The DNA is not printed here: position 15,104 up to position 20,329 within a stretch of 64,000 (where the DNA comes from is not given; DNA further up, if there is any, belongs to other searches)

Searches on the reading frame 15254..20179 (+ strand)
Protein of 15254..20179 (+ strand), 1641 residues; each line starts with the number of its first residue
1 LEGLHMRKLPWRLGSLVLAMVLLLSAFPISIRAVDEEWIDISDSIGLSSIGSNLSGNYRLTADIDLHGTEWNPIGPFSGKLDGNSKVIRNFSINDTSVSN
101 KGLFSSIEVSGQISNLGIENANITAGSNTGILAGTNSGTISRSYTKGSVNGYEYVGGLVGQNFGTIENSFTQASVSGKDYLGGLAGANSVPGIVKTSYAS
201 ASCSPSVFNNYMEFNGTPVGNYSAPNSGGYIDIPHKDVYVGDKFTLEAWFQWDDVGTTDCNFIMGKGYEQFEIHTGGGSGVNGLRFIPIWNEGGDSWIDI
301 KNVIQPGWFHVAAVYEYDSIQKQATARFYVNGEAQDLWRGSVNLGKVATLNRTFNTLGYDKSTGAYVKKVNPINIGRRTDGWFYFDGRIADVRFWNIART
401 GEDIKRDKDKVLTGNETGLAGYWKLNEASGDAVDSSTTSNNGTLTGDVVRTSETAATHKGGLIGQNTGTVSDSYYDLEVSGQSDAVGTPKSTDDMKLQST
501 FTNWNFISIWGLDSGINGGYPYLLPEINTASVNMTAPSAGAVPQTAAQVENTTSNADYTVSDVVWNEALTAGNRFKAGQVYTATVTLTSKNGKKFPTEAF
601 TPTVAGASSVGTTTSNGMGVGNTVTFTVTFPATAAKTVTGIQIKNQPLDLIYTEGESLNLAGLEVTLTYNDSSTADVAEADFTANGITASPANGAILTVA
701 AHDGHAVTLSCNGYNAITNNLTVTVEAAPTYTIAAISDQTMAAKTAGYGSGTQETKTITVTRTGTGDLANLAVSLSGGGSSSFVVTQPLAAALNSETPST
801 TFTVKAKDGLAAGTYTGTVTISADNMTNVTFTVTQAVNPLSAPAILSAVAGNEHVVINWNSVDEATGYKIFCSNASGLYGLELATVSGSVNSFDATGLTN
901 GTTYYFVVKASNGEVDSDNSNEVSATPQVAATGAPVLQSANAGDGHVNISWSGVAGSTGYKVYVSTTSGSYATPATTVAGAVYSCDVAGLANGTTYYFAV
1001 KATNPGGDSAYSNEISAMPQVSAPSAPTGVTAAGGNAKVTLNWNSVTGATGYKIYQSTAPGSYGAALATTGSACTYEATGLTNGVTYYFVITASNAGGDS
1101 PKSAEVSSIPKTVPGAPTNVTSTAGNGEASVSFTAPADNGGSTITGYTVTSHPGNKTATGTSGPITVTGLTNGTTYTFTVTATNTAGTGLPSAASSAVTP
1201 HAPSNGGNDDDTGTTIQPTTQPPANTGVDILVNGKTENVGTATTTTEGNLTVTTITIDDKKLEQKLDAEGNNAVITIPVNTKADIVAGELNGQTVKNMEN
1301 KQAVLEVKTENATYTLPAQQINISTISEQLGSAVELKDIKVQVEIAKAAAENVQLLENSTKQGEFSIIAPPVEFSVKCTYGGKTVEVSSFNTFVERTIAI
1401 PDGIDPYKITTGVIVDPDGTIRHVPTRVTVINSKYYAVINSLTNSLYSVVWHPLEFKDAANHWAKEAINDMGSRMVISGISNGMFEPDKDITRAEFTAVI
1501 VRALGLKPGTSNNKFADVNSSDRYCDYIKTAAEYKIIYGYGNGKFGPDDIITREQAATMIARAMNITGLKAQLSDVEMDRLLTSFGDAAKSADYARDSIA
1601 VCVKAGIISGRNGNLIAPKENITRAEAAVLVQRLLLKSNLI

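Call 23: search_protein_families(library=pfam, proteins=[window:15254-20179:+], max_evalue=0.00001)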
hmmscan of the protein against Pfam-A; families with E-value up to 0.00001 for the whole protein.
window:15254-20179:+ (1641 aa): 4 families
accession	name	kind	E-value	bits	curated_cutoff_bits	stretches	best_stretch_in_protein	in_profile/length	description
PF00395.25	SLH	-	3.2e-36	123.5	20.8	3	1514-1557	1-44/44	S-layer homology domain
PF00041.27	fn3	-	1.3e-35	121.9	25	4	1116-1196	2-82/84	Fibronectin type III domain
PF13385.13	Laminin_G_3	-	9.4e-14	52.3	27.6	1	227-363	3-127/151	Concanavalin A-like lectin/glucanases superfamily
PF16656.11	Pur_ac_phosph_N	-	5.1e-11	43.4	30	0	941-1005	10-83/93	Purple acid Phosphatase, N-terminal domain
